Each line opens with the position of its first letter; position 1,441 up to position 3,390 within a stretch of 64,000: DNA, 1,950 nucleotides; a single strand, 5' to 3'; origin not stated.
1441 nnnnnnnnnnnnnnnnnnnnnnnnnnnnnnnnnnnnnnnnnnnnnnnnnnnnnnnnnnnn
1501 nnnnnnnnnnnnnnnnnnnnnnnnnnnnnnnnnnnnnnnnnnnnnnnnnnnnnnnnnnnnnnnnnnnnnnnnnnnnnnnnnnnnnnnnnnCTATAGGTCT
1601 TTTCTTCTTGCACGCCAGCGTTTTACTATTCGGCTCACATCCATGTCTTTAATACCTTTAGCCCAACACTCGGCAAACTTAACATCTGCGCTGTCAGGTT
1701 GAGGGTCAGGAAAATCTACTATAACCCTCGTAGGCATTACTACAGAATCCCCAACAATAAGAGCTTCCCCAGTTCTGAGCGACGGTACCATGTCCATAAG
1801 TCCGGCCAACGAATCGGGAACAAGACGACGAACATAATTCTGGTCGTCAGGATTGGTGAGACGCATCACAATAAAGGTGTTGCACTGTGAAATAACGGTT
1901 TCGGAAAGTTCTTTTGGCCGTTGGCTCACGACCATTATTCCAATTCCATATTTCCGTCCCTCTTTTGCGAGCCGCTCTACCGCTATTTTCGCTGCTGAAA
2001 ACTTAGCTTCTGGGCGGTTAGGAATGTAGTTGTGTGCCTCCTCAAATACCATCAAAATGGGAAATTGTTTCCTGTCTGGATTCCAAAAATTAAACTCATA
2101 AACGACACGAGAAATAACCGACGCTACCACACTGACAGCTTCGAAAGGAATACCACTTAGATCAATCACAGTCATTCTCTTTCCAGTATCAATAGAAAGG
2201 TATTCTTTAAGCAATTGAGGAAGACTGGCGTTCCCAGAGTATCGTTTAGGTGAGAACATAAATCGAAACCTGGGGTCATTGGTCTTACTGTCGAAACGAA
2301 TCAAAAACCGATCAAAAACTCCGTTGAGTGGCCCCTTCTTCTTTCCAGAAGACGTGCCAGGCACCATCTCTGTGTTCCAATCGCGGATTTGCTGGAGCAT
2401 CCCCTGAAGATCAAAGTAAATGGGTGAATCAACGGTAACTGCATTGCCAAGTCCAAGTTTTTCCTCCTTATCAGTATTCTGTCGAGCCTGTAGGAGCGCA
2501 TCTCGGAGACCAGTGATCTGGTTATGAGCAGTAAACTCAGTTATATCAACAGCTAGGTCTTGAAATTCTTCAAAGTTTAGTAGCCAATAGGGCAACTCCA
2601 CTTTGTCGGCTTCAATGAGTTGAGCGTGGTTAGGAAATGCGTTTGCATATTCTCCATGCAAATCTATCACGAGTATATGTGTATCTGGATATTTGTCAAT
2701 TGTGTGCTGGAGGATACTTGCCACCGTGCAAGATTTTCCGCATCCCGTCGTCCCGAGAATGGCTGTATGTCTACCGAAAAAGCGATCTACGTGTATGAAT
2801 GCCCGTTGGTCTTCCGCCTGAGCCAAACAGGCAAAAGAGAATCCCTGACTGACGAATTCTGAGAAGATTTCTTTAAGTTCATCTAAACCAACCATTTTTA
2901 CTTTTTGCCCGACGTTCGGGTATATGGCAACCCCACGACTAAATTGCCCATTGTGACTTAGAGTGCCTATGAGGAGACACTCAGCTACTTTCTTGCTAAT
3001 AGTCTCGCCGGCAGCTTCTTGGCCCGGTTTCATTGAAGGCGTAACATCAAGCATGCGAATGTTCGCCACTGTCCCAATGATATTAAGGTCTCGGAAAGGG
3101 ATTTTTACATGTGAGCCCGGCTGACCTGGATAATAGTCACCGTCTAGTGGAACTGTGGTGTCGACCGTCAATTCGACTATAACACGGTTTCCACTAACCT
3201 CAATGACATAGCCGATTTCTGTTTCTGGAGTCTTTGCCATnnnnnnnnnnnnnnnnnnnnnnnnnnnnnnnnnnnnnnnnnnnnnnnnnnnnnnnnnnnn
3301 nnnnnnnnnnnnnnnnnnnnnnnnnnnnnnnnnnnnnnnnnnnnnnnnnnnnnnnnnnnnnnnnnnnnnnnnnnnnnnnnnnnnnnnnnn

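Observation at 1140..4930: GC-rich horizontally acquired island carrying a SIR2-HerA anti-phage pair, bracketed by direct copies of a dispersed repeat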

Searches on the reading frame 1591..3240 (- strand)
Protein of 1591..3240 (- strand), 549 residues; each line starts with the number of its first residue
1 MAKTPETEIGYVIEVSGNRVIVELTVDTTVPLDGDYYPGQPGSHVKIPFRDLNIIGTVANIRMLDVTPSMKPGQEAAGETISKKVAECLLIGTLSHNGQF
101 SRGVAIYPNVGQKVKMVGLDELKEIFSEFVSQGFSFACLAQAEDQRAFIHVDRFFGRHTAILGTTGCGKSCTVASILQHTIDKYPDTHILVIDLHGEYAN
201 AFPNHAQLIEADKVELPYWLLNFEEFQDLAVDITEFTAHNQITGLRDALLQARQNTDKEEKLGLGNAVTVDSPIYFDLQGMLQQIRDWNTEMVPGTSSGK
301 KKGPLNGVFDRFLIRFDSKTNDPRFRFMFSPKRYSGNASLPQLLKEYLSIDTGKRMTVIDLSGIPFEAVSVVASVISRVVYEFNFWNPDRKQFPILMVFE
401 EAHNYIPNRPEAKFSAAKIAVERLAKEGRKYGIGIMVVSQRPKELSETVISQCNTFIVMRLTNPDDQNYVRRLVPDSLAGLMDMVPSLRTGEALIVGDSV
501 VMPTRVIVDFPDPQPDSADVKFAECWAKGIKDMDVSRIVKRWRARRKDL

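Call 7: search_protein_families(library=padloc, proteins=[window:1591-3240:-], max_evalue=0.01)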
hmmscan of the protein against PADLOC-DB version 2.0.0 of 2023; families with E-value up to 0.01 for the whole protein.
window:1591-3240:- (549 aa): 17 families
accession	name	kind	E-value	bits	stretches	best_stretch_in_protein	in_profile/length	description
PDLC04105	HerA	-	5.2e-157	521.9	1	4-546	7-573/576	-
PDLC02188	HerA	-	1.2e-120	402.1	2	301-543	324-577/578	-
PDLC04102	HerA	-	1.9e-95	318.6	2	312-531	415-642/654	-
PDLC04104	HerA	-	1e-93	312.1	1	191-545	6-374/379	-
PDLC04098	HerA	-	1.8e-78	262.8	2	238-543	381-684/686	-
PDLC04106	HerA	-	4.9e-76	254.7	2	242-544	364-664/667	-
PDLC04103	HerA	-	6.5e-57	191.2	2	311-528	358-576/579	-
PDLC02185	HerA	-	6.4e-55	185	2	356-528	408-581/585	-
PDLC04101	HerA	-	1.4e-54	183.4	1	74-373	76-397/400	-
PDLC04100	HerA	-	6.9e-54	181.5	2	358-532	404-578/580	-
PDLC04097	HerA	-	2.4e-41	140.1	2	353-528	431-613/618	-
PDLC04140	mad8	-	1.1e-22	78.9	1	156-508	27-299/314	mads_8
PDLC04107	HerA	-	1.6e-22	78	1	79-276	82-304/306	-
PDLC01055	HerA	-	4.8e-19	66.6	2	357-467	384-485/532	Type III coevolved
PDLC04099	HerA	-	3.8e-18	63.6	1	55-200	54-212/214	-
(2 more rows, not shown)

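Call 8: search_protein_families(library=pfam, proteins=[window:1591-3240:-], max_evalue=0.01)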
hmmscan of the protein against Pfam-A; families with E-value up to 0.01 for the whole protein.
window:1591-3240:- (549 aa): 5 families
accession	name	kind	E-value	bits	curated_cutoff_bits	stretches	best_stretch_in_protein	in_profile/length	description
PF01935.23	DUF87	-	1.8e-32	113.6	23.2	1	141-378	8-218/220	Helicase HerA, central domain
PF05872.18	HerA_C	-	1.2e-06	27.9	22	1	395-495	259-361/502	Helicase HerA-like C-terminal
PF10412.15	TrwB_AAD_bind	-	4.9e-06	26.1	20.5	1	157-206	16-63/387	Type IV secretion-system coupling protein DNA-binding domain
PF01580.24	FtsK_SpoIIIE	-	0.00012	22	24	0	157-178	40-61/221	FtsK/SpoIIIE family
PF04665.18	Pox_A32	-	0.0074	16.2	22.8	0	159-225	16-82/242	Poxvirus A32 protein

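Call 12: find_encoding_contigs(protein=window:1591-3240:-, flank=10000, max_places=10)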
Protein window:1591-3240:- (549 aa): 5 contigs read that carry it; 3 places shown.
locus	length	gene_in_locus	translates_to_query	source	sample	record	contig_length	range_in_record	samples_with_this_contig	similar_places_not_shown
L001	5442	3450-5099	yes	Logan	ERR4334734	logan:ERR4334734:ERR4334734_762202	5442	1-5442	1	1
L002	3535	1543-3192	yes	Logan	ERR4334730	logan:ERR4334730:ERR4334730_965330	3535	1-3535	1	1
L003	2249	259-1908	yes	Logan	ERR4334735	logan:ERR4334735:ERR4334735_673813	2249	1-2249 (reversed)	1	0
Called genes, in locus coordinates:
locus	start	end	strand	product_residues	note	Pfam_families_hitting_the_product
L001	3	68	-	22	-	?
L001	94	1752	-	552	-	PF17391:Urocanase_N, PF01175:Urocanase, PF17392:Urocanase_C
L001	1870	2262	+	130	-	-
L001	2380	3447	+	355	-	PF13289:SIR2_2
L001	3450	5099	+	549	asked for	PF01935:DUF87, PF05872:HerA_C (faint), PF10412:TrwB_AAD_bind (faint)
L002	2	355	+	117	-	?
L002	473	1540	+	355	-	PF13289:SIR2_2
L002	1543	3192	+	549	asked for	PF01935:DUF87, PF05872:HerA_C (faint), PF10412:TrwB_AAD_bind (faint)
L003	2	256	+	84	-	?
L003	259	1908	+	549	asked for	PF01935:DUF87, PF05872:HerA_C (faint), PF10412:TrwB_AAD_bind (faint)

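Call 14: search_solved_structures(query=window:1591-3240:-, max_evalue=0.001, show_alignments=2)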
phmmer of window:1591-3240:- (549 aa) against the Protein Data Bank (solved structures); distinct sequences matched with E-value up to 0.001: 11.
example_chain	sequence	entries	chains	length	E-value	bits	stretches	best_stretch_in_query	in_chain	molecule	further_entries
8ziq_M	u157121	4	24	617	2.5e-99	336.6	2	300-545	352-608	HerA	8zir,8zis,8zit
9c1m_M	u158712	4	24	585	5.2e-95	322.3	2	299-544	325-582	ATP-binding protein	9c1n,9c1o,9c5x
8xau_A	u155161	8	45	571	6.5e-95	322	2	296-543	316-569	ATP-binding protein | HerA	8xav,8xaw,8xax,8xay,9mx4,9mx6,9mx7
8wiv_A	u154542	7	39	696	1.6e-80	274.5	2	318-546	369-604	Helicase HerA central domain-containing protein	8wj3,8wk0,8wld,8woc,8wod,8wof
8j4u_M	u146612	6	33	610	8e-36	127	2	358-528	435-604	Nucleoside triphosphate hydrolase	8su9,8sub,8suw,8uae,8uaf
9x1l_A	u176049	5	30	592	1.9e-32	115.9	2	393-507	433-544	DNA helicase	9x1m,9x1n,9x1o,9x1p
8yho_A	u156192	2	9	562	2.2e-29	105.8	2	396-507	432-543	DUF87 domain-containing protein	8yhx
4d2i_A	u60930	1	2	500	5.3e-28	101.2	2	356-521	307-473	HERA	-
8wet_A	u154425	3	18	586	2e-11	46.5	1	388-473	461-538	TdpA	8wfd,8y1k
7f6d_B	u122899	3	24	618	7.3e-06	28.1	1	352-513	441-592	HerA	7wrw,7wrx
11kk_A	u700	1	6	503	0.00083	21.4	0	391-495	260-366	HerA like helicase YjgR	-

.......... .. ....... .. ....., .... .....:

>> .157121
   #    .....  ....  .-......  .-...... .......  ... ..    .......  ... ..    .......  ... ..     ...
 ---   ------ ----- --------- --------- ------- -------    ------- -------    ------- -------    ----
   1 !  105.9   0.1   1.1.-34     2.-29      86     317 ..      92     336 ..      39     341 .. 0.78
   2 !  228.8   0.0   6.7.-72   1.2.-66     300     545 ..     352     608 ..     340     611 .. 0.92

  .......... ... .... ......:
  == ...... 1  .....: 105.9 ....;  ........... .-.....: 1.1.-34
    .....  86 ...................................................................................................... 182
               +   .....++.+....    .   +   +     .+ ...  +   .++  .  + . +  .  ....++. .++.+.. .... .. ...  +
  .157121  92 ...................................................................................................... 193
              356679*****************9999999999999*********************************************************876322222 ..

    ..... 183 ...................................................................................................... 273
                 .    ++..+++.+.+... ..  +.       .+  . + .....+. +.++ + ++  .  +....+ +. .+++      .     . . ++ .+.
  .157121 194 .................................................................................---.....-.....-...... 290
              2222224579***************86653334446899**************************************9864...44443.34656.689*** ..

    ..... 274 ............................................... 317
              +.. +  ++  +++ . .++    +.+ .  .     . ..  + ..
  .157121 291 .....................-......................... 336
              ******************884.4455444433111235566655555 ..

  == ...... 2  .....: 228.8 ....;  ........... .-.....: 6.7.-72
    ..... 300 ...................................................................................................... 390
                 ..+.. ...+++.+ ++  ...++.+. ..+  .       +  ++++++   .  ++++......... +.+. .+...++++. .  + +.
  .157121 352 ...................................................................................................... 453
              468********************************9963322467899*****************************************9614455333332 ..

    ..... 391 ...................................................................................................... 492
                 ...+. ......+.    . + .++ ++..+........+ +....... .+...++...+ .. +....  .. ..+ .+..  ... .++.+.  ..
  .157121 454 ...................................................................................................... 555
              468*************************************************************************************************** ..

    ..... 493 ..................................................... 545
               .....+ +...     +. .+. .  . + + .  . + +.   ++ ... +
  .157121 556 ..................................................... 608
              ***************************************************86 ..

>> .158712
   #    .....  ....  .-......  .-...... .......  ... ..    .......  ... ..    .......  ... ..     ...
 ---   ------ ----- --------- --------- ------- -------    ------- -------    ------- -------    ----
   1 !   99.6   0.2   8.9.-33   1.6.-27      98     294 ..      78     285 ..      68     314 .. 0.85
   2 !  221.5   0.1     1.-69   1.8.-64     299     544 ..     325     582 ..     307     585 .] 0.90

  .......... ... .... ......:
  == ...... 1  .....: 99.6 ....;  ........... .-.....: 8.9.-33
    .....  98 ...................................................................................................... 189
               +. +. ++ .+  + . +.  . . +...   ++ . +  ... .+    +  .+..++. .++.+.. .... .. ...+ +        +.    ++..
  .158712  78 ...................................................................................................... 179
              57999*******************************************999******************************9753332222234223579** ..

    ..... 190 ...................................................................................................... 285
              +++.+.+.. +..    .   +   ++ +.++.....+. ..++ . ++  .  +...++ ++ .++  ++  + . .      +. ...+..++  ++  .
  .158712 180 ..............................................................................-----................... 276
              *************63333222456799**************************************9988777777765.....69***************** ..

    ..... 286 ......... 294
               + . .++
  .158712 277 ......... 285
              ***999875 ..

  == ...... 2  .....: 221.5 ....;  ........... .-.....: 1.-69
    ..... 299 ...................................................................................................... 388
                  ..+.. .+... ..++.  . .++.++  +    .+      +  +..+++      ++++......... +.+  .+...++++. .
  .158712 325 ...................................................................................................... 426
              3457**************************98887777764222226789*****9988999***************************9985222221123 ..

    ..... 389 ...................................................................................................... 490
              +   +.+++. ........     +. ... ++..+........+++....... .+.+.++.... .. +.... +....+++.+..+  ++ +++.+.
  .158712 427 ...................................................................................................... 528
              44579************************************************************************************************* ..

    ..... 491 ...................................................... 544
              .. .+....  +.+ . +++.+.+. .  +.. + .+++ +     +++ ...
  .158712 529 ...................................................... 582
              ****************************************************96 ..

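Call 58: find_related_loci(query=window:1591-3240:-, collection=viral_contigs, flank=6000)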
Query window:1591-3240:- (549 aa) in viral_contigs; peptide patterns used: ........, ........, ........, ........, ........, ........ (x = any residue, [..] = any of these).
5 stretches matched a pattern, but none encodes a relative of the query by tblastn (E <= 1e-3).

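Call 62: search_protein_families(library=ncbifam, proteins=[window:1591-3240:-], max_evalue=0.001)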
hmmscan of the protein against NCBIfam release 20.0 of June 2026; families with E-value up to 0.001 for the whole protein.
window:1591-3240:- (549 aa): 11 families
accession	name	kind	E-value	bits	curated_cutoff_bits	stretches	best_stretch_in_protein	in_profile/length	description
NF042944.1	HerA_antiphage_2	equivalog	1.4e-131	440.1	850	2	300-542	323-576/576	anti-phage-associated helicase HerA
NF042943.1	HerA_antiphage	equivalog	6.5e-50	170.2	800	2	355-526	395-566/566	anti-phage-associated helicase HerA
NF040937.1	HerA_Thermprot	equivalog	7.8e-40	136.7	800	2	355-531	308-484/487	DNA double-strand break repair helicase HerA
NF040819.1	helicase_HerA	equivalog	8.9e-40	136.7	970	2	393-514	402-521/561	DNA double-strand break repair helicase HerA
NF053655.1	CedD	equivalog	3.9e-22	78.6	600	2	354-504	381-521/527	DNA-translocating ATPase CedD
NF033849.1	ser_rich_anae_1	subfamily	5.7e-12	43.8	650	1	366-470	986-1099/1163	serine-rich protein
TIGR03925.1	T7SS_EccC_b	equivalog_domain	2.9e-07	29.2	346.55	0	412-472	200-260/564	type VII secretion protein EccCb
NF041017.1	DNA_import_CedB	equivalog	6.8e-06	25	700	1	354-495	433-573/590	DNA import protein CedB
NF045975.1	VirB4_plasma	equivalog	0.00011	20.1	590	0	160-200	519-557/894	Mbov_0397 family ICE element conjugal transfer ATPase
NF045971.1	conju_CD1110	equivalog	0.00013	20.4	325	0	159-200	418-458/752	VirB4-like conjugal transfer ATPase, CD1110 family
TIGR02525.1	plasmid_TraJ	equivalog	0.00058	18.9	368.3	1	161-204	154-197/372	plasmid transfer ATPase TraJ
